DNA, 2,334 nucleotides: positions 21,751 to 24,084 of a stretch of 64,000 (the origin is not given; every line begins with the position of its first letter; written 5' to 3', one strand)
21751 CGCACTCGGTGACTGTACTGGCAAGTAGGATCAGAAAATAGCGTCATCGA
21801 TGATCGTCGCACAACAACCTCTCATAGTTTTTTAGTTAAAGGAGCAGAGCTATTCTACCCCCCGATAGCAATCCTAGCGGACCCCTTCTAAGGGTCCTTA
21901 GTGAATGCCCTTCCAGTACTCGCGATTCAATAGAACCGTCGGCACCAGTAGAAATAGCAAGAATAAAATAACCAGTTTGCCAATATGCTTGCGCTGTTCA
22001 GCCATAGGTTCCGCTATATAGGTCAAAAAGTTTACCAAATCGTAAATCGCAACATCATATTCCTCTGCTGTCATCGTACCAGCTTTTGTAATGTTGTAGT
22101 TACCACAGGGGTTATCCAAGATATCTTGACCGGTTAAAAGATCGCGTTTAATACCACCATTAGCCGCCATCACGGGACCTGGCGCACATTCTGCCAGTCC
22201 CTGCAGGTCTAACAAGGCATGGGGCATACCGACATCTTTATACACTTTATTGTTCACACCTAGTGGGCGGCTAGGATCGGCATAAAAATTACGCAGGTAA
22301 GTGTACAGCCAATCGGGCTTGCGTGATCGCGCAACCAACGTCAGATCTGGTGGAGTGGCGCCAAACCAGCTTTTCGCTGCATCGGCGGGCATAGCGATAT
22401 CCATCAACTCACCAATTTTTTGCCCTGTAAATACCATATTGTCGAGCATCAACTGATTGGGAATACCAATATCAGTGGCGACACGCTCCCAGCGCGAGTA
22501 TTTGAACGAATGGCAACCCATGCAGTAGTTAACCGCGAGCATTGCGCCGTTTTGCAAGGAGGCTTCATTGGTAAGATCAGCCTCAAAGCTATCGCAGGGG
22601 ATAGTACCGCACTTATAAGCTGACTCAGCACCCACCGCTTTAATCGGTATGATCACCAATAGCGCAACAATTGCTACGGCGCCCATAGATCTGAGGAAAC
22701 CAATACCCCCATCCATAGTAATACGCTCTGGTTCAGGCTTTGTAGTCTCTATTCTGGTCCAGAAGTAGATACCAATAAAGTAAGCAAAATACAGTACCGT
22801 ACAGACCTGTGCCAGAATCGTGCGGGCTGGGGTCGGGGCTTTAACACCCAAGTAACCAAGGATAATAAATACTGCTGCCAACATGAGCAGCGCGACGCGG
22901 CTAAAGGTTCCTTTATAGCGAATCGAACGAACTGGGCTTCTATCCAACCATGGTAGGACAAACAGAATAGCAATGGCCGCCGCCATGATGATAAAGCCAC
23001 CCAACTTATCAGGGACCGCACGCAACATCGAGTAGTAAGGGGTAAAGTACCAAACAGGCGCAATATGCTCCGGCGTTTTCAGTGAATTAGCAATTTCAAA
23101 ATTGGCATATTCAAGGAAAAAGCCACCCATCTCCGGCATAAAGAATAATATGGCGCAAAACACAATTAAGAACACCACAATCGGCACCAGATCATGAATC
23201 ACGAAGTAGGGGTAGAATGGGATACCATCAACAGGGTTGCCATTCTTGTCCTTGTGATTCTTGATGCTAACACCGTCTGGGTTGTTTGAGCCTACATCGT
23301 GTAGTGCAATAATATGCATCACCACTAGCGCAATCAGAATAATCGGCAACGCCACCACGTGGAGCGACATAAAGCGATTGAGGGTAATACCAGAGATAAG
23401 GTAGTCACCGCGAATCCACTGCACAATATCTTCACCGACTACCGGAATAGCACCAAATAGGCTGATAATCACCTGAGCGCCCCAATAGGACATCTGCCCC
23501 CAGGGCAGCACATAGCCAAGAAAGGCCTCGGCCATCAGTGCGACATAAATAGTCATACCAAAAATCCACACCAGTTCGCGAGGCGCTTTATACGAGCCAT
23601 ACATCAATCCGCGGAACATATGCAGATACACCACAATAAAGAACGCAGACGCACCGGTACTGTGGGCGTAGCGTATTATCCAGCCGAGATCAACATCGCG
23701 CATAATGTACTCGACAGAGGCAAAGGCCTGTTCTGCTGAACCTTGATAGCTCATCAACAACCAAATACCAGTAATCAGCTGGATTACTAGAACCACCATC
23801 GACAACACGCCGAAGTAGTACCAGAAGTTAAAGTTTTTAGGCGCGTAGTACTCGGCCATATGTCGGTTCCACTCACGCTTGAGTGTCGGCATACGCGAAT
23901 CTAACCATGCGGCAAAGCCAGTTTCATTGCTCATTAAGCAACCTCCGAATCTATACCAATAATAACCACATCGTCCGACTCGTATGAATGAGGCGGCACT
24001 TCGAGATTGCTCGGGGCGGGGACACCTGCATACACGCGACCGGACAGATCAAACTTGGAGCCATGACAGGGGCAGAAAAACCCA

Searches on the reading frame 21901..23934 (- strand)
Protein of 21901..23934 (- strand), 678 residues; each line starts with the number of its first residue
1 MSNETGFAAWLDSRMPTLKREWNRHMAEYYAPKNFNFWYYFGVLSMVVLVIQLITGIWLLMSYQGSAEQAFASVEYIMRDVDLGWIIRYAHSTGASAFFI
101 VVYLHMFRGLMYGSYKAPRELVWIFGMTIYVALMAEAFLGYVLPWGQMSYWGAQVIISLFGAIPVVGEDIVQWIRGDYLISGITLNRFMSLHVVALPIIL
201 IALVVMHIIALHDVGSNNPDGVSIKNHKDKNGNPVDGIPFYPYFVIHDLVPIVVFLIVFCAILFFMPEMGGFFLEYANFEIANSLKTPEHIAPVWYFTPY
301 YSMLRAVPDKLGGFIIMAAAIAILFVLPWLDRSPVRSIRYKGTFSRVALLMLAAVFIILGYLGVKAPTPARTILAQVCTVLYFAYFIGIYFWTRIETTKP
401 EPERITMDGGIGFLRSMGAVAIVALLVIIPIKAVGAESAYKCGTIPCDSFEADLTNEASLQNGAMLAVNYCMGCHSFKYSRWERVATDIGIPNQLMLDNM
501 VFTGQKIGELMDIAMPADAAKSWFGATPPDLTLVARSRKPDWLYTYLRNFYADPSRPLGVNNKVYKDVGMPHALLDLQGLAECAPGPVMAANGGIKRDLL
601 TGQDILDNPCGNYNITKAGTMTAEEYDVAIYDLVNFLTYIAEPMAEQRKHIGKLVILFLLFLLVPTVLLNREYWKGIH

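Call 19: search_protein_families(library=pfam, proteins=[window:21901-23934:-], max_evalue=0.00001)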
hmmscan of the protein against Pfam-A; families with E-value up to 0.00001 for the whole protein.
window:21901-23934:- (678 aa): 4 families
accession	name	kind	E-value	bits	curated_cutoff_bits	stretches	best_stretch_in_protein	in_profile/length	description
PF00033.24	Cytochrome_B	-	4.1e-63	213.1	27.2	1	28-214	3-188/189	Cytochrome b/b6/petB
PF13631.11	Cytochrom_B_N_2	-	4e-40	138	27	1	97-268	2-164/169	Cytochrome b(N-terminal)/b6/petB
PF00032.22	Cytochrom_B_C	-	3.9e-38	130.2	20.7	1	282-383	2-102/102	Cytochrome b(C-terminal)/b6/petD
PF02167.20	Cytochrom_C1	-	1.5e-13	51.4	22.8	1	520-675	91-217/219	Cytochrome C1 family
